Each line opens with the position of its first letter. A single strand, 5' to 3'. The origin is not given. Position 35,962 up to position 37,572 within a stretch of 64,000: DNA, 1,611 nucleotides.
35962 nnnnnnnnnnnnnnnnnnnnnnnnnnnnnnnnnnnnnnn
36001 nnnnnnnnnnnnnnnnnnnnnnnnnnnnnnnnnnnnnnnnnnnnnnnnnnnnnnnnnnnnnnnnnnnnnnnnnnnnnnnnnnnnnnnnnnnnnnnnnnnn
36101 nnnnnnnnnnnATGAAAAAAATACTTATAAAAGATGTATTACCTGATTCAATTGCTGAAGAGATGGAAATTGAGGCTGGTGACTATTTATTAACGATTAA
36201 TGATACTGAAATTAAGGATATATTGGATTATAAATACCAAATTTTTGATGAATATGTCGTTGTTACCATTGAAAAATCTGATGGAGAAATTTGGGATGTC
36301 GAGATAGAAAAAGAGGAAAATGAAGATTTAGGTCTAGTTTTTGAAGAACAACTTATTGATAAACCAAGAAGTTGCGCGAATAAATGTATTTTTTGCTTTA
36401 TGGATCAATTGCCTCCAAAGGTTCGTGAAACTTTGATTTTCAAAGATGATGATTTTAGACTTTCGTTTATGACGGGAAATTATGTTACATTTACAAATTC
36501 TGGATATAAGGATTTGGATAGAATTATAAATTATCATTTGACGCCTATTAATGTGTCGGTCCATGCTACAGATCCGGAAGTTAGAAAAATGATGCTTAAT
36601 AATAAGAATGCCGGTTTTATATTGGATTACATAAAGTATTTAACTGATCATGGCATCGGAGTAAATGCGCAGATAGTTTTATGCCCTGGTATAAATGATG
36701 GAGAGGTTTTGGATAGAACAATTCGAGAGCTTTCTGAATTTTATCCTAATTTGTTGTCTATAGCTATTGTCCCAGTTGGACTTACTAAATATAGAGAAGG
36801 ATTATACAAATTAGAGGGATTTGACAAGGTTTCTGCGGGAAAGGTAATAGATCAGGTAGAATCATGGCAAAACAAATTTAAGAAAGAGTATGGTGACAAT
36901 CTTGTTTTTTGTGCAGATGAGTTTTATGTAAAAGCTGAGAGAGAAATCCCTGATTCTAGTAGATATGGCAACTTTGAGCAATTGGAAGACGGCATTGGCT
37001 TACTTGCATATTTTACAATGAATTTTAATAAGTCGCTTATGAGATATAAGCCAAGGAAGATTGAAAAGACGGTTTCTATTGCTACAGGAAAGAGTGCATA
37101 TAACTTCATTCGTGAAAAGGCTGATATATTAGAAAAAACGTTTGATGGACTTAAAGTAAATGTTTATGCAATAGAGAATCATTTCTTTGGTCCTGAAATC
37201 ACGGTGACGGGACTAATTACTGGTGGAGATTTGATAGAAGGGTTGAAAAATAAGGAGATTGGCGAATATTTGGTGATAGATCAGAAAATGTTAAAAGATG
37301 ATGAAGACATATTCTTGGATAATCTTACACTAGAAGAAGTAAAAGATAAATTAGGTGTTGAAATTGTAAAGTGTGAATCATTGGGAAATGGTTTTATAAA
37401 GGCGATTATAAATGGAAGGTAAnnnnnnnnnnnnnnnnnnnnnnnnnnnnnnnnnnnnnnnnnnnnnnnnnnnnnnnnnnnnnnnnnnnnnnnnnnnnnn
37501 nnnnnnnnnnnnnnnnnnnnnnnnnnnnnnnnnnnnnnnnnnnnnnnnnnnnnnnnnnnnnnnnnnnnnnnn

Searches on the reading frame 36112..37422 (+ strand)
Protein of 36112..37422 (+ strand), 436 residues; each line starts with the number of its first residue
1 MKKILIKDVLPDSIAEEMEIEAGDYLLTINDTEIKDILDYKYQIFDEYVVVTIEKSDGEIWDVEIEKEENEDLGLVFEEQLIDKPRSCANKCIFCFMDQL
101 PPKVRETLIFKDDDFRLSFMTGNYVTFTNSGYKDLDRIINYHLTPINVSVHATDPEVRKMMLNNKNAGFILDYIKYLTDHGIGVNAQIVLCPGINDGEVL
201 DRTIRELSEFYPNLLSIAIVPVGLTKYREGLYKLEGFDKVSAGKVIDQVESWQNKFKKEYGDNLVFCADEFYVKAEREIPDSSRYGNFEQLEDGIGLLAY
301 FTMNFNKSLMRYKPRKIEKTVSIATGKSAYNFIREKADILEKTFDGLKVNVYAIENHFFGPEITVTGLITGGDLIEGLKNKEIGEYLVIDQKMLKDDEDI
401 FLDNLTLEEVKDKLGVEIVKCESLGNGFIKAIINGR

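Call 33: search_protein_families(library=pfam, proteins=[window:36112-37422:+], max_evalue=0.001)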
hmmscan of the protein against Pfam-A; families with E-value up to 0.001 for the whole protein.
window:36112-37422:+ (436 aa): 4 families
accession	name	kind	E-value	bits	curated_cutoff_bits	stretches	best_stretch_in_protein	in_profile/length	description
PF04459.17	DUF512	-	7.3e-74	247.8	25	1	220-422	1-201/202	Protein of unknown function (DUF512)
PF19238.5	Radical_SAM_2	-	9.2e-64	214.1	26.7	1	67-217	1-151/151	Radical SAM-like domain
PF04055.27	Radical_SAM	-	1.3e-08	35.6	29.5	1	111-200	70-160/166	Radical SAM superfamily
PF17820.7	PDZ_6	-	8.4e-07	29.1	27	1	6-41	2-37/54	PDZ domain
